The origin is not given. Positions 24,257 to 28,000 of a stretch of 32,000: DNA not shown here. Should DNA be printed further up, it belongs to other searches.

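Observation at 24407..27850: OppA-type solute-binding domain whose signal peptide is replaced by a 636-aa module of unknown function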

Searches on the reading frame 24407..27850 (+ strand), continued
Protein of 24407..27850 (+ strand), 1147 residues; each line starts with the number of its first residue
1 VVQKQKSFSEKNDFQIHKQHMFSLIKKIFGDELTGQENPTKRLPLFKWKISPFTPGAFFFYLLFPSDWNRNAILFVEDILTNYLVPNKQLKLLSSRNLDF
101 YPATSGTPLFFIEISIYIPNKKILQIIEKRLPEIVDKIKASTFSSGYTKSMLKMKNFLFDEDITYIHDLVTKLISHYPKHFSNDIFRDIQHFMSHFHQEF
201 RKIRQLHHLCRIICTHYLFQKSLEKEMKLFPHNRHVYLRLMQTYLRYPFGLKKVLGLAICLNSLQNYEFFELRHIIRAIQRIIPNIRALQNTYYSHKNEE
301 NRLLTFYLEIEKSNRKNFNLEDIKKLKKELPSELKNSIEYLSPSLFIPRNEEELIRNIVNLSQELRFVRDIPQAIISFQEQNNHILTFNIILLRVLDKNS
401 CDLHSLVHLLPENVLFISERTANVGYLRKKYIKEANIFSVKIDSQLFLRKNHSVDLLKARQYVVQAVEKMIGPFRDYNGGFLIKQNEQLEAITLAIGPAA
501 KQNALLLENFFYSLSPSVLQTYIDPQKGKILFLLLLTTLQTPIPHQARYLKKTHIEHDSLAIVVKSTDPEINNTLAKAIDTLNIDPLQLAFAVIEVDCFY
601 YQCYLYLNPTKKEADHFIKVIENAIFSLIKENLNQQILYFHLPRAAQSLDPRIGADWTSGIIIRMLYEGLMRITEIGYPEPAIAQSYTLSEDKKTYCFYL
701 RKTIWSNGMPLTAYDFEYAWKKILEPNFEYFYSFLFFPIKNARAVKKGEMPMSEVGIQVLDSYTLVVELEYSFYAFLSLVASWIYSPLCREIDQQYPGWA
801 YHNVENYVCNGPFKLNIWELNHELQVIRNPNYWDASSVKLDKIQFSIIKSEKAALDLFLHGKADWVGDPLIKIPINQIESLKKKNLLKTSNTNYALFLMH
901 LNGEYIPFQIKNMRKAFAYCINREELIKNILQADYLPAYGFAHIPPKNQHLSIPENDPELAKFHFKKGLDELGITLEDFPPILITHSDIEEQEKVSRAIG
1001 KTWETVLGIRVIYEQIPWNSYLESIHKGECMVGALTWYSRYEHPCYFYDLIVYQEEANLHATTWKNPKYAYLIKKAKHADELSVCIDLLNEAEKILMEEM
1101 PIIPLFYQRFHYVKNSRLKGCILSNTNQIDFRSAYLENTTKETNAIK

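Call 55: find_encoding_contigs(protein=P0026, flank=7000, max_places=1)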
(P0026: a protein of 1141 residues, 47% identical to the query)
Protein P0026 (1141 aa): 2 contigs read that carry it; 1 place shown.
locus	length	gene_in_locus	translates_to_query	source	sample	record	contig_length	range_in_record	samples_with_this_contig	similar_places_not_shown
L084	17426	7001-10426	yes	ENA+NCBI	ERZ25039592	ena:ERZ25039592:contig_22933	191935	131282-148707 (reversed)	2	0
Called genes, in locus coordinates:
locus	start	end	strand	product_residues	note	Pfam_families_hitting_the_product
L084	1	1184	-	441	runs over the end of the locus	PF03779:SPW (weak), PF07884:VKOR, PF03779:SPW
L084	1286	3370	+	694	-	PF00456:Transketolase_N, PF02779:Transket_pyr, PF02780:Transketolase_C, PF22613:Transketolase_C_1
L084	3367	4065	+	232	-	PF13462:Thioredoxin_4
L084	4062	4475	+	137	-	PF02600:DsbB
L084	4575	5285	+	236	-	PF13238:AAA_18 (weak), PF17213:Hydin_ADK (faint), PF00406:ADK, PF13207:AAA_17, PF05191:ADK_lid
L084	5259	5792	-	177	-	-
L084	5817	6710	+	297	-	PF00849:PseudoU_synth_2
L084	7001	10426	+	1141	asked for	PF00496:SBP_bac_5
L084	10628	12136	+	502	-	PF00496:SBP_bac_5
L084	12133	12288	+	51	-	-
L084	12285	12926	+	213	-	PF00156:Pribosyltran, PF15609:PRTase_2 (faint), PF14681:UPRTase (weak)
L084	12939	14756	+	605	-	PF00664:ABC_membrane, PF00005:ABC_tran, PF02463:SMC_N (weak)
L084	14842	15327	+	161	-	-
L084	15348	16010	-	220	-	PF20408:Abhydrolase_11 (weak)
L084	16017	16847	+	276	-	PF02834:LigT_PEase (faint), PF13563:2_5_RNA_ligase2 (weak)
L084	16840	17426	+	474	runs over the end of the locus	PF01139:RtcB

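Call 56: find_encoding_contigs(protein=P0070, flank=7000, max_places=1)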
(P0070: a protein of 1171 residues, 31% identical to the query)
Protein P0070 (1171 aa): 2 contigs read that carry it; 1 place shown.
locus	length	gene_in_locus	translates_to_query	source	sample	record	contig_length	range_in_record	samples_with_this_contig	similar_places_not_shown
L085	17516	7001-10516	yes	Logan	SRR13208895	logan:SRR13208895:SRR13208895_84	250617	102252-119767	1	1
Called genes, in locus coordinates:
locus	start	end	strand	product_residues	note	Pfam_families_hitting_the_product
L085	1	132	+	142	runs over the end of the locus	PF02472:ExbD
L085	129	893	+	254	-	-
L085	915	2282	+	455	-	PF00930:DPPIV_N (faint), PF14583:Pectate_lyase22 (faint), PF26550:Tricorn_2nd, PF26549:Tricorn_N (weak), PF07676:PD40, PF26549:Tricorn_N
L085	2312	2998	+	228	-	PF00691:OmpA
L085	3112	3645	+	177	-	PF01476:LysM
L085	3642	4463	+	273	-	PF01177:Asp_Glu_race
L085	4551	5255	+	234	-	PF00072:Response_reg, PF00486:Trans_reg_C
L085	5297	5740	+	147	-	PF13441:Gly-zipper_YMGG, PF13488:Gly-zipper_Omp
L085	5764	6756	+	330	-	PF13414:TPR_11 (faint), PF07719:TPR_2 (faint), PF13181:TPR_8 (faint)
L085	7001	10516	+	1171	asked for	PF00496:SBP_bac_5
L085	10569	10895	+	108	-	-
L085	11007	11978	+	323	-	PF00892:EamA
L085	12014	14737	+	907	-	PF13428:TPR_14 (faint), PF13432:TPR_16 (faint), PF13525:YfiO (faint), PF07719:TPR_2 (faint)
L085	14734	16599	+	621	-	PF13768:VWA_3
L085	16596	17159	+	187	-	PF03602:Cons_hypoth95, PF05175:MTS (weak)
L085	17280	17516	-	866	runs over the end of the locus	-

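Call 65: predict_structure(alignment_id=A3)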
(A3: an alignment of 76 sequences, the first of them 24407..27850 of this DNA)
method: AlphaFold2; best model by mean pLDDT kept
length: 1147 residues; sequences in the alignment: 76
mean_pLDDT: 86.5   pTM: 0.69
mean pLDDT of the five models: 86.5, 86.2, 84.9, 84.1, 84.0
residues with pLDDT >= 90: 560; 70-90: 500; 50-70: 59; < 50: 28
segments of 3 or more residues with pLDDT < 50: 1-10, 342-348, 449-453, 1142-1147
pLDDT, mean of each block of 10 residues (from residue 1): 38 81 92 79 89 87 81 82 83 92 82 93 84 81 69 61 81 84 86 79 88 94 90 88 84 92 81 88 87 85 92 86 92 80 49 71 83 83 77 89 87 88 87 91 71 65 89 78 72 86 76 78 88 93 78 91 90 88 87 85 94 92 88 89 88 84 95 91 97 96 96 97 90 93 95 97 98 93 93 83 80 90 91 96 92 90 91 91 93 92 92 95 93 92 83 80 97 91 93 95 96 91 88 92 92 82 92 93 94 95 94 94 86 88 43
secondary structure, 60 per line:
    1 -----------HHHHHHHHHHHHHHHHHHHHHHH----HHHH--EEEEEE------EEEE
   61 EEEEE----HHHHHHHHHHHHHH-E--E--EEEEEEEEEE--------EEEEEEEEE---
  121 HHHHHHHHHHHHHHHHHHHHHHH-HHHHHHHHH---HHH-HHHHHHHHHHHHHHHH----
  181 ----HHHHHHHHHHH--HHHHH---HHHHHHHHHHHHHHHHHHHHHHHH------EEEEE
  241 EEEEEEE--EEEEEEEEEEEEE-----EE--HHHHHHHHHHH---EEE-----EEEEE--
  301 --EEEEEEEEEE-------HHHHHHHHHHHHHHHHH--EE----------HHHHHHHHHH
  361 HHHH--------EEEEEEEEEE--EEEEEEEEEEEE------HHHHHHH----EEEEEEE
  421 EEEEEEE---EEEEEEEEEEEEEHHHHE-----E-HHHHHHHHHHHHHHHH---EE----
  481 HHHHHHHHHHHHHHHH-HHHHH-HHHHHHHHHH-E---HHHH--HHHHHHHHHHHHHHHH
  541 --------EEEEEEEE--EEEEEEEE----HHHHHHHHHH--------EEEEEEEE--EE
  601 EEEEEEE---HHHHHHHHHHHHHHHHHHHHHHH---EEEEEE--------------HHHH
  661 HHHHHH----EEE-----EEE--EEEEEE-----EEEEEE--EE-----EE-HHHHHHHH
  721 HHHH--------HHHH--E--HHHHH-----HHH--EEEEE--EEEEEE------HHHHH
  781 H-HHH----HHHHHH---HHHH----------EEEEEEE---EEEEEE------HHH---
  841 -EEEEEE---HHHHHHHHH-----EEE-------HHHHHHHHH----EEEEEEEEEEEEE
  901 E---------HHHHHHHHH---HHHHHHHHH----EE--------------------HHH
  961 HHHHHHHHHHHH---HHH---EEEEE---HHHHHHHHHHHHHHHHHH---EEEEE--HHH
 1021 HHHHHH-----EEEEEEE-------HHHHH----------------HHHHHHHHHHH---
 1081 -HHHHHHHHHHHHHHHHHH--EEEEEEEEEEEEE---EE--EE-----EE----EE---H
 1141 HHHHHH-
elements in order (helices of 4 or more, strands of 3 or more residues): H12-34 H39-42 E45-50 E57-65 H70-83 E91-100 E109-117 H121-143 H145-153 H161-176 H185-195 H198-202 H206-229 E236-247 E250-262 H272-282 E286-288 E294-298 E303-312 H320-336 H351-364 E373-382 E385-396 H403-409 E414-427 E431-443 H444-447 H456-471 H481-496 H498-502 H504-513 H519-522 H525-540 E549-556 E559-566 H571-580 E589-596 E599-607 H611-633 E637-642 H657-666 E671-673 E679-681 E684-689 E695-700 H713-724 H733-736 H742-746 E757-761 E764-769 H776-781 H790-795 H799-802 E813-819 E823-828 E842-847 H851-859 E865-867 H875-883 E888-901 H911-919 H923-931 H958-972 E982-986 H990-1007 E1011-1015 H1018-1026 E1032-1038 H1046-1050 H1067-1077 H1082-1099 E1102-1114 H1140-1146

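Call 81: search_protein_families(library=pfam, proteins=[L082:11009-11386:+, L083:10678-11064:+, L085:10569-10895:+], max_evalue=1)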
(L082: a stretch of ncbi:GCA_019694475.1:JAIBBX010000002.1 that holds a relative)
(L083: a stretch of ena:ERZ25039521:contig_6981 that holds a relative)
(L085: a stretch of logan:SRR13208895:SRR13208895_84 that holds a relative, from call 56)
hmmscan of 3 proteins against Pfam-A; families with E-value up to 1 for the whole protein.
L082:11009-11386:+ (125 aa): 1 family
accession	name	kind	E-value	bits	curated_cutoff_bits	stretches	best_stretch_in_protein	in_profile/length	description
PF00017.30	SH2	-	0.0056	17.2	21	1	24-82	3-55/77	SH2 domain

L083:10678-11064:+ (128 aa): 0 families

L085:10569-10895:+ (108 aa): 0 families

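Call 86: fold_search(model_id=the predicted structure, library=pdb)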
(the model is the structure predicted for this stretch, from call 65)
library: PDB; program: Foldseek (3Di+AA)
matches with E <= 10: 1348; with E <= 0.001: 171
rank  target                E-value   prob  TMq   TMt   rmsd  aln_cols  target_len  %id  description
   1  8are_A                1.2e-46  1.00  0.43  0.95   2.1       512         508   31  Crystal structure of the peptide binding protein, OppA, from Bacillus subtilis in complex with a PhrE-derived pentapep (released 2023-02-22)
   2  8arn_A                6.1e-46  1.00  0.43  0.94   2.1       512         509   31  Crystal structure of the peptide binding protein, OppA, from Bacillus subtilis in complex with an endogenous tetrapept (released 2023-02-22)
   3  8azb                  7.8e-43  1.00  0.39  0.83   4.1       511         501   29  Crystal Structure of the peptide binding protein DppE from Bacillus subtilis in the unliganded state (released 2023-02-22)
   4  8ay0_A                1.2e-42  1.00  0.41  0.93   2.2       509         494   29  Crystal Structure of the peptide binding protein DppE from Bacillus subtilis in complex with murein tripeptide (released 2023-02-22)
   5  8ay0_B                1.9e-42  1.00  0.41  0.93   2.3       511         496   28  Crystal Structure of the peptide binding protein DppE from Bacillus subtilis in complex with murein tripeptide (released 2023-02-22)
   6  8ay0_C                2.2e-41  1.00  0.40  0.93   2.4       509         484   29  Crystal Structure of the peptide binding protein DppE from Bacillus subtilis in complex with murein tripeptide (released 2023-02-22)
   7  4toz_A                1.6e-37  1.00  0.35  0.70   6.1       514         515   25  MppA Periplasmic Murein Tripeptide Binding Protein, Unliganded Open Form (released 2015-06-10)
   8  6dqr_A                2.7e-37  1.00  0.41  0.88   2.9       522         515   24  Crystal structure of Haemophilus influenzae OppA complex with MGG (released 2018-11-28)
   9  4toz_B                4.8e-37  1.00  0.34  0.67   6.5       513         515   25  MppA Periplasmic Murein Tripeptide Binding Protein, Unliganded Open Form (released 2015-06-10)
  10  6dqq_A                8.5e-37  1.00  0.41  0.87   2.9       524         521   23  Crystal structure of Haemophilus influenzae OppA complex with endogenous peptide (released 2018-11-28)
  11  6dtg_A                8.5e-37  1.00  0.41  0.87   2.9       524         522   23  Crystal structure of Haemophilus influenzae OppA complex with YLGANGRGGGS (released 2018-11-28)
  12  6dth_A                1.4e-36  1.00  0.41  0.88   2.9       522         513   24  Crystal structure of Haemophilus influenzae OppA complex with RPPGFSPFR (released 2018-11-28)
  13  5kzt_A                1.9e-36  1.00  0.39  0.86   3.4       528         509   26  Listeria monocytogenes OppA bound to peptide (released 2016-08-10)
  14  6npo_A                2.3e-36  1.00  0.40  0.85   3.3       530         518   28  Crystal structure of oligopeptide ABC transporter from Bacillus anthracis str. Ames (substrate-binding domain) (released 2019-02-06)
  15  5kzt_B                3.9e-36  1.00  0.39  0.86   3.4       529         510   26  Listeria monocytogenes OppA bound to peptide (released 2016-08-10)
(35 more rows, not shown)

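Call 91: list_cluster_members(proteins=[P0040, P0069, P0054, P0072, P0068, P0045, P0057, P0053, P0086, P0108])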
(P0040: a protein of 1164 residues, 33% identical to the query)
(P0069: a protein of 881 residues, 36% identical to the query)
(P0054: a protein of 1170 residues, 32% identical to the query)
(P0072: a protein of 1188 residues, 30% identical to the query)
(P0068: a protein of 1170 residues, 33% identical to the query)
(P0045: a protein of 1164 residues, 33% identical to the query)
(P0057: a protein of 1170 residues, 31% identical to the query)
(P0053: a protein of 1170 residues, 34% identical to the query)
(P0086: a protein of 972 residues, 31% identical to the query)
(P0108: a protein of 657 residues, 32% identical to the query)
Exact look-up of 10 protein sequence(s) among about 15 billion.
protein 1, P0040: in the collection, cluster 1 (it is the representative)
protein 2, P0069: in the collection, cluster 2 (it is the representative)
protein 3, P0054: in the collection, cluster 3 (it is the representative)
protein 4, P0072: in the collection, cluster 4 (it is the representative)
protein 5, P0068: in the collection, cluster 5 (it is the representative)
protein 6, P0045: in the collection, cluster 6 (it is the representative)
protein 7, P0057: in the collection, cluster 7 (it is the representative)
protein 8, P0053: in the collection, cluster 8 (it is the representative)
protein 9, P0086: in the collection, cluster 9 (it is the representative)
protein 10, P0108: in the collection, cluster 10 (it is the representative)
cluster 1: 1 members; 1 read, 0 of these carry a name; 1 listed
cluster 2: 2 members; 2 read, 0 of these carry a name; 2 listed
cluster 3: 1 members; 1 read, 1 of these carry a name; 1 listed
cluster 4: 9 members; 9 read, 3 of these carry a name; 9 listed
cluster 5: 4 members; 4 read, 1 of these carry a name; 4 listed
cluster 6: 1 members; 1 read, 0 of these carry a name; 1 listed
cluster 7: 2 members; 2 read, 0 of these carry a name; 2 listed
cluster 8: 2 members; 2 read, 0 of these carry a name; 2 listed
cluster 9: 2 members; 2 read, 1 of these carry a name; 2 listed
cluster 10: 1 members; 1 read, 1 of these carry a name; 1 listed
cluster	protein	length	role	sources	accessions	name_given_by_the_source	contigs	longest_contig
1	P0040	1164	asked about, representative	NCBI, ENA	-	-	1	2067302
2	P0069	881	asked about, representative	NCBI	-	-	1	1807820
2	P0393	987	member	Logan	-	-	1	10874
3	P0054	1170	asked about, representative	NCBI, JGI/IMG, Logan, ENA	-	ABC-type oligopeptide transport system substrate-binding subunit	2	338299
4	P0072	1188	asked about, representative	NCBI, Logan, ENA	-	-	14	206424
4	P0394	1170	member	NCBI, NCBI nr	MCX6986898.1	MAG: peptide ABC transporter substrate-binding protein [Chlamydiae bacterium] | peptide ABC transporter substrate-binding protein [Chlamydiota bacterium]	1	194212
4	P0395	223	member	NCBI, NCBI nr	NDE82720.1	MAG: hypothetical protein EB051_03795, partial [Chlamydiia bacterium] | hypothetical protein [Chlamydiia bacterium]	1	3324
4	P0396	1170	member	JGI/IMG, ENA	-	oligopeptide transport system substrate-binding protein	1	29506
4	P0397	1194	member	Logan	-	-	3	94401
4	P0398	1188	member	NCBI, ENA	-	-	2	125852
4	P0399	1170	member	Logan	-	-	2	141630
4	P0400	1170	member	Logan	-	-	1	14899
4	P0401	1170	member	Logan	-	-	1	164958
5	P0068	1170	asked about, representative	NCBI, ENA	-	-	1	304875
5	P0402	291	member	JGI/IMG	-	oligopeptide transport system substrate-binding protein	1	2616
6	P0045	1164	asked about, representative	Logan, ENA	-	-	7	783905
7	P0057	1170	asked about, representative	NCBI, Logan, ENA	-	-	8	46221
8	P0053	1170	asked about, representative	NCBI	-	-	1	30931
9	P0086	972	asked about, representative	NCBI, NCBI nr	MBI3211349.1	MAG: peptide ABC transporter substrate-binding protein [Simkania negevensis] | peptide ABC transporter substrate-binding protein [Simkania negevensis]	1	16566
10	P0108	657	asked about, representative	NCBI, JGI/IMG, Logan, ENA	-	hypothetical protein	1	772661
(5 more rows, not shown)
